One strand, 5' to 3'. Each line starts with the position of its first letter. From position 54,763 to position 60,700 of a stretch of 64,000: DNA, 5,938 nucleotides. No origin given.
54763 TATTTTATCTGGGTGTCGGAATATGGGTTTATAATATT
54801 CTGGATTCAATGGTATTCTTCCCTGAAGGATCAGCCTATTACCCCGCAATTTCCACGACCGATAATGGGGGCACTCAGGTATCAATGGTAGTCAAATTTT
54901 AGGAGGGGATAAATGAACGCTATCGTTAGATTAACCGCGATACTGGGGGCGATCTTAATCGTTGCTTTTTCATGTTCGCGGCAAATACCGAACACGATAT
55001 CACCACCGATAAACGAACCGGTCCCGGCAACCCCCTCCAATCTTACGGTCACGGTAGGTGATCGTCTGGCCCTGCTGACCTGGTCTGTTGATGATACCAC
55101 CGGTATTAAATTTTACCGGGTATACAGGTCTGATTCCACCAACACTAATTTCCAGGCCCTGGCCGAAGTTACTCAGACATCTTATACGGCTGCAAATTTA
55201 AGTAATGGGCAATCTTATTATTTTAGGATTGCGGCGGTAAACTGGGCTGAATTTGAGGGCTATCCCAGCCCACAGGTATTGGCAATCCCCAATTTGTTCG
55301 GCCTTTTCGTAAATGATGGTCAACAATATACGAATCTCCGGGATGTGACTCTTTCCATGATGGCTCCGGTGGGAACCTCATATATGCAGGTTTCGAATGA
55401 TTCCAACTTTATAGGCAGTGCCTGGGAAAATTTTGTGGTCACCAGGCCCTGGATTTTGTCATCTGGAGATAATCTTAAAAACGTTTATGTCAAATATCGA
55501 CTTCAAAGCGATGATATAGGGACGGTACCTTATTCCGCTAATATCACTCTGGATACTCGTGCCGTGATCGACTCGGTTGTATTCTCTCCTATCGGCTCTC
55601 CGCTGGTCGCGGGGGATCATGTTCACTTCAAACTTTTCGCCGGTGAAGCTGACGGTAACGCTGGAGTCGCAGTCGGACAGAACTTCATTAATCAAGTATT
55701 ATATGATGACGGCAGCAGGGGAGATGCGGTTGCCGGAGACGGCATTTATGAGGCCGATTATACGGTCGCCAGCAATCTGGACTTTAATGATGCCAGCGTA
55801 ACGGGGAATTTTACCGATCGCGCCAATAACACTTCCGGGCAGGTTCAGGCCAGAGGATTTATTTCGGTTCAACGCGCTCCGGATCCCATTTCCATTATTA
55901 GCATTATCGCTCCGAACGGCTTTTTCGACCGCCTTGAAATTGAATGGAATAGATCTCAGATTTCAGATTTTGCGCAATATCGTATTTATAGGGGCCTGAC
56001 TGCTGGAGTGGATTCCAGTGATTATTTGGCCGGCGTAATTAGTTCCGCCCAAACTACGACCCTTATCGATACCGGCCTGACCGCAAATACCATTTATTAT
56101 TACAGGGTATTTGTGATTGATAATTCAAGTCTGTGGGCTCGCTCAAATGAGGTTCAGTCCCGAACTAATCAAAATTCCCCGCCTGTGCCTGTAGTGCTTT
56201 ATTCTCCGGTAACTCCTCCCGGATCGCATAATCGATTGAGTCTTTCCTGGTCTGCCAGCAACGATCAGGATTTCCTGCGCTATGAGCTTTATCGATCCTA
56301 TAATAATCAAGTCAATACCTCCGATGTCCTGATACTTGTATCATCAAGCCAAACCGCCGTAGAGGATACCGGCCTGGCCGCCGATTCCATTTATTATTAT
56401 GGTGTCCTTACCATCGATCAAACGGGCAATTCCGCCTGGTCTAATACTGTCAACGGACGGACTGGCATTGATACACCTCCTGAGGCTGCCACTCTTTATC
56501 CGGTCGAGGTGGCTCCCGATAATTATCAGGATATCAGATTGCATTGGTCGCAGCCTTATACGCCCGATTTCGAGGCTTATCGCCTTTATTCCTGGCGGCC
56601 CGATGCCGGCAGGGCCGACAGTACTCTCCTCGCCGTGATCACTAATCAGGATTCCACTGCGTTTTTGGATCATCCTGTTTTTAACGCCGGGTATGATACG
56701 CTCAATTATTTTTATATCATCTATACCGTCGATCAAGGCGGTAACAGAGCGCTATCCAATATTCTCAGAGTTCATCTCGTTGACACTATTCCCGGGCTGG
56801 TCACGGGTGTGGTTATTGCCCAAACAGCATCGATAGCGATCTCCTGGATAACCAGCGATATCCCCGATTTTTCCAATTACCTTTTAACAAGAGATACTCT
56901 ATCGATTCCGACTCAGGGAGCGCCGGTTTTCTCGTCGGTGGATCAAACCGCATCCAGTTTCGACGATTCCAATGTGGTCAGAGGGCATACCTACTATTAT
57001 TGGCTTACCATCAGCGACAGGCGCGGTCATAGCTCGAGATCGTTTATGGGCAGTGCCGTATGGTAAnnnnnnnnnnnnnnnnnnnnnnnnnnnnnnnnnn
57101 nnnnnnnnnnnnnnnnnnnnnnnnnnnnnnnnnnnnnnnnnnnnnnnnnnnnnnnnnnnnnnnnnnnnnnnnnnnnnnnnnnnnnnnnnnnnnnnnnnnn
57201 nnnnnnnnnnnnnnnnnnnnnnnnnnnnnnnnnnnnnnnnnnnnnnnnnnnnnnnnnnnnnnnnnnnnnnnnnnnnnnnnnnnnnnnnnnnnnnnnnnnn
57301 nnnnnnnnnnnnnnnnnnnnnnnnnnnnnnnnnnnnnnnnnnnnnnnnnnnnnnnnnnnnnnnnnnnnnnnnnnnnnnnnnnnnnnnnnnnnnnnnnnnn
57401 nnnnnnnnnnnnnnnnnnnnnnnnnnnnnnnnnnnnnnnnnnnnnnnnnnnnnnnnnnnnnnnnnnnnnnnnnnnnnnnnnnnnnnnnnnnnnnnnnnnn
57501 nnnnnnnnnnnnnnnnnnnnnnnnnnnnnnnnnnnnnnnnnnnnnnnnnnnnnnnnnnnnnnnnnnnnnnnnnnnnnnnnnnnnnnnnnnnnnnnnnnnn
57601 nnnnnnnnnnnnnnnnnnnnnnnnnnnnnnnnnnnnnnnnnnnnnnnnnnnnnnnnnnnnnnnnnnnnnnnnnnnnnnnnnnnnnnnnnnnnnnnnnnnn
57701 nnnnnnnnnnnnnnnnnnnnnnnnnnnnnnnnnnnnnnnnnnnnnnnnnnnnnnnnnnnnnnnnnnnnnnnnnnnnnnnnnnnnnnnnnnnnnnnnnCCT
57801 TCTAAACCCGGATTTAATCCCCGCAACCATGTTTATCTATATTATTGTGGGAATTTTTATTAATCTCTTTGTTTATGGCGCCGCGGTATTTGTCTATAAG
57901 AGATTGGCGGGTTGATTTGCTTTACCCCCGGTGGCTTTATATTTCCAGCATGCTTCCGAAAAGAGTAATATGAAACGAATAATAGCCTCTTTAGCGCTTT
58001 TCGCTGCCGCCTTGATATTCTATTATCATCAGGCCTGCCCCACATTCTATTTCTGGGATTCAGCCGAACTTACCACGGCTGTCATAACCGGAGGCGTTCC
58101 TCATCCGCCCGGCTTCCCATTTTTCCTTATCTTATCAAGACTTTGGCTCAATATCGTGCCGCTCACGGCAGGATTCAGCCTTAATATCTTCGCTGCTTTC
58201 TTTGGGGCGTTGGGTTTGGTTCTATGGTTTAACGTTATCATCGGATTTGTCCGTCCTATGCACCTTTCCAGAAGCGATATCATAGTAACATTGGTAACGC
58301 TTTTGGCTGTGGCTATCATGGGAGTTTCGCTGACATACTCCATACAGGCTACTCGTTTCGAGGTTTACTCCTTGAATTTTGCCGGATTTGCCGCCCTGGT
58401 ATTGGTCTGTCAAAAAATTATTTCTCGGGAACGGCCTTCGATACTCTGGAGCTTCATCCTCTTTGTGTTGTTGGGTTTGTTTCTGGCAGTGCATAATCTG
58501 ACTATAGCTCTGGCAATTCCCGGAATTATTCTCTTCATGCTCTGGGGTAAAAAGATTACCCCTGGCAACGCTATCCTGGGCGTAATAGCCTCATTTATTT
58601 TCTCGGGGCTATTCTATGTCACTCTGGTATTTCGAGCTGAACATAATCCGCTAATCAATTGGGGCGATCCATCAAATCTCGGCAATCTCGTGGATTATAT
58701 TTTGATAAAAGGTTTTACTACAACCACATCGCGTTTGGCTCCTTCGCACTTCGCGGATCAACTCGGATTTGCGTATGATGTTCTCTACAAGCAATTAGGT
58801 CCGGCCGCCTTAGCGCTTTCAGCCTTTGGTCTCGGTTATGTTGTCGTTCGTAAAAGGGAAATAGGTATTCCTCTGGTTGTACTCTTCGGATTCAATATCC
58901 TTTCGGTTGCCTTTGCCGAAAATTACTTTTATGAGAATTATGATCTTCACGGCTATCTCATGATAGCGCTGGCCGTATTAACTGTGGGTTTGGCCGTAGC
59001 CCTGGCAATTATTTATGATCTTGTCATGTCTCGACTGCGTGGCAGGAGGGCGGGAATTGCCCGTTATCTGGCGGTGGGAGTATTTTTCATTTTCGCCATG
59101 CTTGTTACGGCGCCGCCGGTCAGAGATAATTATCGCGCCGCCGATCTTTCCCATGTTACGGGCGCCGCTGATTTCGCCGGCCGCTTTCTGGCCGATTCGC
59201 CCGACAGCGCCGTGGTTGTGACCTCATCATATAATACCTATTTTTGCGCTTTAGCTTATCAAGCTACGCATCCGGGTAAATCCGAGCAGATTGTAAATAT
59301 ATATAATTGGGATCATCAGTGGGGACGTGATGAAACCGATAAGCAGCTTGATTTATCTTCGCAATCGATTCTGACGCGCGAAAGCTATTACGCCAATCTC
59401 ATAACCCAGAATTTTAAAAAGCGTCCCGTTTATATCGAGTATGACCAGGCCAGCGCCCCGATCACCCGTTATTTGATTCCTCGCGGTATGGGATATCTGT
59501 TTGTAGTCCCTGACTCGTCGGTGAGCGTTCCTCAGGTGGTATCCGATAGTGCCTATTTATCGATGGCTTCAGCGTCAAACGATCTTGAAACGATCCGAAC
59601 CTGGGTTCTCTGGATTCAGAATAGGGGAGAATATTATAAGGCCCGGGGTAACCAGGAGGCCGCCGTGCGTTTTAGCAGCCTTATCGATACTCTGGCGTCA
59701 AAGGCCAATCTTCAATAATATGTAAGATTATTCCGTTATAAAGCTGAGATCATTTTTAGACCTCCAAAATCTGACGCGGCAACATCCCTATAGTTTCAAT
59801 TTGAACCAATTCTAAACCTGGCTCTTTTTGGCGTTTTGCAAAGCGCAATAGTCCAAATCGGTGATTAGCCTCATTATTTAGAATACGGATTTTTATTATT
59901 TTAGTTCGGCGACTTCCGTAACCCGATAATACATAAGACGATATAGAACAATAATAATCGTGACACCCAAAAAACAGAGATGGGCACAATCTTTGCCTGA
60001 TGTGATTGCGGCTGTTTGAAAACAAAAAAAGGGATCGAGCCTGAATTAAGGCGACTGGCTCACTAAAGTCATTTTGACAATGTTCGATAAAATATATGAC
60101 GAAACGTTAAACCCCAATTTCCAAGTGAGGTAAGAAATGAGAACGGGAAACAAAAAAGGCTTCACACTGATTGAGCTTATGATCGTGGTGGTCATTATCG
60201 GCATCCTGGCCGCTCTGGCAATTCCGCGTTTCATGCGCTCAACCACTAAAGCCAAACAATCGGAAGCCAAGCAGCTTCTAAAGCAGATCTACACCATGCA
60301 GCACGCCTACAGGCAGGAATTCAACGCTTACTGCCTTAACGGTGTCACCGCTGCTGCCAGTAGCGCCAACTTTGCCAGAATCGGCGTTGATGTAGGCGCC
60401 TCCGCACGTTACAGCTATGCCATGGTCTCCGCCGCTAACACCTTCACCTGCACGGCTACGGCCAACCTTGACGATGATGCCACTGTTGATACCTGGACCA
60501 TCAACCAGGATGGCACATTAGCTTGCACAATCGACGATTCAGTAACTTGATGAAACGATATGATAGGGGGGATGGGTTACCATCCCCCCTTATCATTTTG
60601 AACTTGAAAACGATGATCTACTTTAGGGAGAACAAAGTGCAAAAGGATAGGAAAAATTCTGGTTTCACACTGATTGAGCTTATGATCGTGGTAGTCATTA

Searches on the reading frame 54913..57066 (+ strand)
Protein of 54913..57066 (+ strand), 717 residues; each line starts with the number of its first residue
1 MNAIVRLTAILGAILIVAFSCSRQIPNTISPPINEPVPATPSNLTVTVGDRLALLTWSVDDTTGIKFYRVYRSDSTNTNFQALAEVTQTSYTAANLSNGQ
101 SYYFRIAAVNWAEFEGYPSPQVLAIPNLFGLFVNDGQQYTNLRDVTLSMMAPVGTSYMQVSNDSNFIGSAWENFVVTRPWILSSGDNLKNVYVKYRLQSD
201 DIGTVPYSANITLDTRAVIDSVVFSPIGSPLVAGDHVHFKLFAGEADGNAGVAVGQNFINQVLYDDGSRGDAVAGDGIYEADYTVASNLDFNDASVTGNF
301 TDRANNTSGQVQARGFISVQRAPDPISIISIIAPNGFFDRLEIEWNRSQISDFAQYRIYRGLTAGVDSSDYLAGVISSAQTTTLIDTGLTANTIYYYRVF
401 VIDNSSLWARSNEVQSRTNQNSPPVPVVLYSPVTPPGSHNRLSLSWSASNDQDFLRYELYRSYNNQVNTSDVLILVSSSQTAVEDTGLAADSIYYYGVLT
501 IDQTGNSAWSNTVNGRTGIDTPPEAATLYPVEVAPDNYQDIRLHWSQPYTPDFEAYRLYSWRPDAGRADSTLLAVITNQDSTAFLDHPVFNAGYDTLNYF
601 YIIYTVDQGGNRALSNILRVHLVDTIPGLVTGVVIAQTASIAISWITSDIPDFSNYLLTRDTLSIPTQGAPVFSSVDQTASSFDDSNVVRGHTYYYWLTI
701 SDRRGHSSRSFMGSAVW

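Call 4: search_protein_families(library=pfam, proteins=[window:54913-57066:+], max_evalue=0.01)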
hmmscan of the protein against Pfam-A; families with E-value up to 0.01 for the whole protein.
window:54913-57066:+ (717 aa): 5 families
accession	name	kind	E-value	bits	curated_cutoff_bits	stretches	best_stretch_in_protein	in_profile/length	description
PF00041.27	fn3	-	1.8e-17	63.7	25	2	40-113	2-73/84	Fibronectin type III domain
PF16656.11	Pur_ac_phosph_N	-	1.3e-06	29.3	30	0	374-403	53-82/93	Purple acid Phosphatase, N-terminal domain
PF16655.11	PhoD_N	-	7e-06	26.9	30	0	427-506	13-78/90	PhoD-like phosphatase, N-terminal domain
PF10179.15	NDNF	-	3.1e-05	24.5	27.3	0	378-405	86-112/127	Neuron-derived neurotrophic factor, first Fn(III) domain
PF25788.1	Ig_Rha78A_N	-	0.00059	20.5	27.4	0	441-519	19-103/105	Rha78A-like, N-terminal immunoglobulin domain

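Call 71: search_protein_families(library=ncbifam, proteins=[window:54913-57066:+], max_evalue=0.001)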
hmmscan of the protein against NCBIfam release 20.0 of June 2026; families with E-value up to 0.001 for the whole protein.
window:54913-57066:+ (717 aa): 2 families
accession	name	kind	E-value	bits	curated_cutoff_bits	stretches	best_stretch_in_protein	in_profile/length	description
NF041940.1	choice_anch_X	domain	6.2e-07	29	25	1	263-285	3-25/37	choice-of-anchor X domain-containing protein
NF041898.1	pec_ly_PelI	equivalog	0.00056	19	620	0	443-517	36-109/349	pectate lyase PelI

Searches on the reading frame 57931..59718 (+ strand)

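Call 4: search_protein_families(library=pfam, proteins=[window:57931-59718:+], max_evalue=0.01)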
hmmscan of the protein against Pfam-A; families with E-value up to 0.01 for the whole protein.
window:57931-59718:+ (595 aa): 1 family
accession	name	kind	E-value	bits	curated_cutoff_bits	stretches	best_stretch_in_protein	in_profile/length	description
PF11028.14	TMEM260-like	-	2.7e-18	66.8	24.2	1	43-207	1-174/179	Protein O-mannosyl-transferase TMEM260-like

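Call 71: search_protein_families(library=ncbifam, proteins=[window:57931-59718:+], max_evalue=0.001)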
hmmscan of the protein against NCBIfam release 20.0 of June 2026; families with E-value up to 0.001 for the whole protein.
window:57931-59718:+ (595 aa): 0 families

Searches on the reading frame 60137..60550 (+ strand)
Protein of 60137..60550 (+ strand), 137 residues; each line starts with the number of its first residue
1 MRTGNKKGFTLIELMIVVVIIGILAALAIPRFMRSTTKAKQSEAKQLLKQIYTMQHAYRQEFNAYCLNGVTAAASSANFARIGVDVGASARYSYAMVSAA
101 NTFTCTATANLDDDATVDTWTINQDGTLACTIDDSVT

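Call 4: search_protein_families(library=pfam, proteins=[window:60137-60550:+], max_evalue=0.01)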
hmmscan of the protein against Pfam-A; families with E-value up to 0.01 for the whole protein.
window:60137-60550:+ (137 aa): 2 families
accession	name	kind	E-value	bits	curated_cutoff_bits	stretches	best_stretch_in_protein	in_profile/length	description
PF07963.17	N_methyl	-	1.1e-09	37.8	21.2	1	5-28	3-26/27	Prokaryotic N-terminal methylation motif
PF16732.10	ComP_DUS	-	6.4e-06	27.4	27.3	1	30-110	1-75/87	Type IV minor pilin ComP, DNA uptake sequence receptor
